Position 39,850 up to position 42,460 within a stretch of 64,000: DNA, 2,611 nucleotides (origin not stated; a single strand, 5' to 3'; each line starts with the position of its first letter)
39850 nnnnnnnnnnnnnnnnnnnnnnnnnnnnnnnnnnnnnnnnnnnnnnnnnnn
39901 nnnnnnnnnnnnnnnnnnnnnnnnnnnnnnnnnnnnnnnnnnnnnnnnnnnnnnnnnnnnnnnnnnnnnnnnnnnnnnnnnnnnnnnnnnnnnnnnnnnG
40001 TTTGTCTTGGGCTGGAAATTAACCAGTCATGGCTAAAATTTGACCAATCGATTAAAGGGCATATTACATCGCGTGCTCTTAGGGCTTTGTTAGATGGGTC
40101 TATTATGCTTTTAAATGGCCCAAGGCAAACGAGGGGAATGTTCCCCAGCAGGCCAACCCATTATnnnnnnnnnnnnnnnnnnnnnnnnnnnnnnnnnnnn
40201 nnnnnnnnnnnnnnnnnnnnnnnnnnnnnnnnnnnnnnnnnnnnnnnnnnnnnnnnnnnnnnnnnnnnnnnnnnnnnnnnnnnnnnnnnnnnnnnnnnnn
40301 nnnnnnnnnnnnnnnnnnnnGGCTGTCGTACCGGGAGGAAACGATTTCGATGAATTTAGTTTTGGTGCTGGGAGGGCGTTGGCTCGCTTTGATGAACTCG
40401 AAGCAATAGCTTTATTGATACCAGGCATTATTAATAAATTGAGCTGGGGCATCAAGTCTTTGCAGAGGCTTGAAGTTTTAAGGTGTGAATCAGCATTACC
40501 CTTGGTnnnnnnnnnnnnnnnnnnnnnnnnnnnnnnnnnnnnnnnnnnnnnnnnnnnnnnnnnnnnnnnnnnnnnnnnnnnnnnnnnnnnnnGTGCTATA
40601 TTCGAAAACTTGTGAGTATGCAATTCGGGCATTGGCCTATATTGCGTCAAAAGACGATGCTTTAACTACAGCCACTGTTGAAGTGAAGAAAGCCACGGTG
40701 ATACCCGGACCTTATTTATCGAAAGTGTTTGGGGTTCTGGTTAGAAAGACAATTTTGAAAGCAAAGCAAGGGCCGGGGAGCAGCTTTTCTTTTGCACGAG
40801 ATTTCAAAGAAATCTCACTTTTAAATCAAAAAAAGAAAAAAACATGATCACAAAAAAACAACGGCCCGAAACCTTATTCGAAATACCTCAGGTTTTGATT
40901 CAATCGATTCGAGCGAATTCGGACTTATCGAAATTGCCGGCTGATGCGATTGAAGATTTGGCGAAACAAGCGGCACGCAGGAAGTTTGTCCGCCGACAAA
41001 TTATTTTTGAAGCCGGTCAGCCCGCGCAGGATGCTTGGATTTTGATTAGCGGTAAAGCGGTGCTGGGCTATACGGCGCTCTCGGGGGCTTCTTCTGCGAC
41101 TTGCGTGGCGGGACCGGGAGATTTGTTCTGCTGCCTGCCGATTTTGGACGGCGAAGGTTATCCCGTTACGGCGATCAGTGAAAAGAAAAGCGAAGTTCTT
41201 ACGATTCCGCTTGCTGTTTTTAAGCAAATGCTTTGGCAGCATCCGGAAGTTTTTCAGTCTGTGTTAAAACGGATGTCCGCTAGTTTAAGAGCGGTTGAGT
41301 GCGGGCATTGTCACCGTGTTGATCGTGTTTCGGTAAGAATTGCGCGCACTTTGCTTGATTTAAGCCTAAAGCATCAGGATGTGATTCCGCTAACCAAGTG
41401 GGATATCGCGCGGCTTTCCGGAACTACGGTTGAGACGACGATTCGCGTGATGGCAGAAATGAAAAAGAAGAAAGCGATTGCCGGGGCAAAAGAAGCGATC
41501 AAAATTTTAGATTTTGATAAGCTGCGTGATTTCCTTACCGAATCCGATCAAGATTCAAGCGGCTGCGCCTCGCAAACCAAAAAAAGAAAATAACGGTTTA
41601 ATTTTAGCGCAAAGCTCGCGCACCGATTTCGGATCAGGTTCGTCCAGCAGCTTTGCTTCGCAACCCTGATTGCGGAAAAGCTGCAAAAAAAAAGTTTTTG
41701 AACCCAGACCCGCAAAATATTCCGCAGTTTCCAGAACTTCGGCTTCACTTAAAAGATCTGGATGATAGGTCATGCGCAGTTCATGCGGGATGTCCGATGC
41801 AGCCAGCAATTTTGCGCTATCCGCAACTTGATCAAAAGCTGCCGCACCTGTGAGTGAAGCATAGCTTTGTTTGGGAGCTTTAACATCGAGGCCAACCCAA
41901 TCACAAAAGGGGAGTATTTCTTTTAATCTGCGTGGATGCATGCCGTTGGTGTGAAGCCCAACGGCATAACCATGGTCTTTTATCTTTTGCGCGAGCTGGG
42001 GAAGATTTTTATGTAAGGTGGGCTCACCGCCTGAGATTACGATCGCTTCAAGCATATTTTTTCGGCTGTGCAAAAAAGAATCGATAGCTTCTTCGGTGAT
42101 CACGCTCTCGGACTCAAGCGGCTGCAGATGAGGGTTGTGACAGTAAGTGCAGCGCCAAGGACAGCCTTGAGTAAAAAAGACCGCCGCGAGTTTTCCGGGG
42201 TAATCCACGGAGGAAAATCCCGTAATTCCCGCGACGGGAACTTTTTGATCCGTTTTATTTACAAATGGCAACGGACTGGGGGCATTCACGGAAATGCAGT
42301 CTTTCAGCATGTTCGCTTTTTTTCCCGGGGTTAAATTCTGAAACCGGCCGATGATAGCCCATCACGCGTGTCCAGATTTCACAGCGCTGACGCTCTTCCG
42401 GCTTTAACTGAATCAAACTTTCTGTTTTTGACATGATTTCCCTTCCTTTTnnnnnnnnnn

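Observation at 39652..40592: tRNA-Cys, then a truncated tRNA-Leu(UAA) 5' half, then ~0.8 kb of ORF-free AT-rich DNA marking the switch from core to accessory gene content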

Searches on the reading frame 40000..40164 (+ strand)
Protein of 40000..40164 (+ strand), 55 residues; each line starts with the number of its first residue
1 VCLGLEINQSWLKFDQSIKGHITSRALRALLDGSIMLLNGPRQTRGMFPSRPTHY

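Call 80: search_protein_families(library=pfam, max_evalue=1, proteins=[window:40000-40164:+])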
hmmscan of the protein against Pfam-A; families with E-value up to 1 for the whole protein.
seq(55 aa): 1 family
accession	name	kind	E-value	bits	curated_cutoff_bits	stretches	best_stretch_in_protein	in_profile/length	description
PF12180.13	EABR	-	0.042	13.9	25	1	5-17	8-20/34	TSG101 and ALIX binding domain of CEP55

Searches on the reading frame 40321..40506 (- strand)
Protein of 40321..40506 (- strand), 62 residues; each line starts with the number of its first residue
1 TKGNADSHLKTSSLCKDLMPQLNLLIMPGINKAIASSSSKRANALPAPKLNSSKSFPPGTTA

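Call 80: search_protein_families(library=pfam, max_evalue=1, proteins=[window:40321-40506:-])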
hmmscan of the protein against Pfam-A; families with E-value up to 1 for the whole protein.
seq(62 aa): 0 families

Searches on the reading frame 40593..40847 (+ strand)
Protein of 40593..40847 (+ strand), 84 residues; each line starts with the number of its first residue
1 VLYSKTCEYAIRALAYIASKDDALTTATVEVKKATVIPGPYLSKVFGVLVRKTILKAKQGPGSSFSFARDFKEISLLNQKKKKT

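Call 9: search_protein_families(library=pfam, proteins=[window:40593-40847:+])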
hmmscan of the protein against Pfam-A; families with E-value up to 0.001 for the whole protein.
window:40593-40847:+ (84 aa): 1 family
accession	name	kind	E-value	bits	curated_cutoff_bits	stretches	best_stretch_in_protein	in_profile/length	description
PF02082.26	Rrf2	-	4.4e-11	43.5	30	1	4-77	2-75/132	Iron-dependent Transcriptional regulator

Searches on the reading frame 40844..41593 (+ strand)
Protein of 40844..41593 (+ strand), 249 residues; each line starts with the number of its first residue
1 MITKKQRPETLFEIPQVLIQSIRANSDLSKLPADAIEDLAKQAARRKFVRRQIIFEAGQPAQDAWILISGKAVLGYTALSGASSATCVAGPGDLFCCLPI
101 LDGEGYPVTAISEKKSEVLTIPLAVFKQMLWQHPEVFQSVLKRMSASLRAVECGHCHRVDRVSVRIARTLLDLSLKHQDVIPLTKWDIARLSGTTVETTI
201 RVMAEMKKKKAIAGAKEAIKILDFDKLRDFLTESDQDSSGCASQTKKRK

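Call 9: search_protein_families(library=pfam, proteins=[window:40844-41593:+])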
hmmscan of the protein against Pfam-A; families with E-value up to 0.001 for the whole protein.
window:40844-41593:+ (249 aa): 2 families
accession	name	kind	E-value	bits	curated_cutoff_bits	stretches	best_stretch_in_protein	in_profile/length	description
PF00027.35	cNMP_binding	-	1.6e-14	54.1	27.5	1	46-130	2-86/89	Cyclic nucleotide-binding domain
PF13545.12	HTH_Crp_2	-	2.4e-14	53.5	27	1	165-229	2-69/70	Crp-like helix-turn-helix domain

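Call 46: find_homologous_proteins(query=window:40844-41590:+, max_evalue=1e-30)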
Query window:40844-41590:+ (249 aa): 9 proteins with E <= 1e-30 among 1504 candidates.
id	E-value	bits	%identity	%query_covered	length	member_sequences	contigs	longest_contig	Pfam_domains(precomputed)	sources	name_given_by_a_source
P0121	2.7e-155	532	98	100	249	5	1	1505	PF13545.13,PF00027.36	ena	-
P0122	9.6e-123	426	79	100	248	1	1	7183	PF13545.13,PF00027.36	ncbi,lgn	-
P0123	8.7e-82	292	57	93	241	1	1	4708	PF13545.13,PF00027.36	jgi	jgi:CRP-like cAMP-binding protein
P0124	2.0e-80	287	62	85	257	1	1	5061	PF13545.13,PF00027.36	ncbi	-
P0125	2.6e-80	287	55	93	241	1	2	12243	PF13545.13,PF00027.36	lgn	-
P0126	3.2e-80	287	62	85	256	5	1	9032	PF13545.13,PF00027.36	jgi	-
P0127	3.9e-77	277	59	88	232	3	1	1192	PF13545.13,PF00027.36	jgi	-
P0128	1.1e-75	272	54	92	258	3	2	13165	PF13545.13,PF00027.36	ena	-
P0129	1.4e-39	154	98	33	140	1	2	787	-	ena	-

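Call 47: find_encoding_contigs(protein=P0122, flank=10000, max_places=4)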
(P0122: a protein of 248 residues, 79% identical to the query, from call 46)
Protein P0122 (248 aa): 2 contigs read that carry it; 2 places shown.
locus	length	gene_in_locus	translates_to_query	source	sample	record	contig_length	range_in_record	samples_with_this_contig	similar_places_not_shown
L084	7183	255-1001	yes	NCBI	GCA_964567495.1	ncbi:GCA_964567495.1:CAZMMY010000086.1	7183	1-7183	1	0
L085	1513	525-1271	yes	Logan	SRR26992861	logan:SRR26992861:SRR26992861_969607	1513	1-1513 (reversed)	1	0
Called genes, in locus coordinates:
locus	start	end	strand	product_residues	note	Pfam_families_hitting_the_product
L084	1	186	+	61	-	?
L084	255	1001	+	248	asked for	PF00027:cNMP_binding, PF13545:HTH_Crp_2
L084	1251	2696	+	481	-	PF01266:DAO (faint), PF01593:Amino_oxidase, PF07992:Pyr_redox_2 (faint), PF13450:NAD_binding_8, PF13454:NAD_binding_9 (faint)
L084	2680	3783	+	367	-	PF04055:Radical_SAM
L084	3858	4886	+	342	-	PF04055:Radical_SAM, PF06968:BATS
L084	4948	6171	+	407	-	PF00109:ketoacyl-synt, PF02801:Ketoacyl-synt_C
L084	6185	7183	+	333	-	?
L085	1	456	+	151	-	?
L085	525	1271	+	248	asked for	PF00027:cNMP_binding, PF13545:HTH_Crp_2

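Call 48: find_encoding_contigs(protein=P0121, flank=10000, max_places=4)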
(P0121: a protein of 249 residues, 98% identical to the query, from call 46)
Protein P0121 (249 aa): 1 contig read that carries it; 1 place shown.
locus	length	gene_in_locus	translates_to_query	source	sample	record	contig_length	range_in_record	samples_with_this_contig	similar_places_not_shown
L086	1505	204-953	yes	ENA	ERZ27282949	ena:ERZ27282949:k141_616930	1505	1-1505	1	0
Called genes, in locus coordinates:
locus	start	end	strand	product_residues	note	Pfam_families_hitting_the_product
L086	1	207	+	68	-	?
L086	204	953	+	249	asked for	PF00027:cNMP_binding, PF13545:HTH_Crp_2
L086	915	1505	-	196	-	?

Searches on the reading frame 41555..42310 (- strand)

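Call 9: search_protein_families(library=pfam, proteins=[window:41555-42310:-])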
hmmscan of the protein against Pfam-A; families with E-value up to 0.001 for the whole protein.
window:41555-42310:- (251 aa): 2 families
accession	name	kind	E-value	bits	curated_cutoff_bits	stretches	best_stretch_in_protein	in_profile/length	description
PF04055.27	Radical_SAM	-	2.9e-22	80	29.5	1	45-194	2-161/166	Radical SAM superfamily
PF13353.11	Fer4_12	-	8.1e-11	42.8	22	1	43-115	8-82/137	4Fe-4S single cluster domain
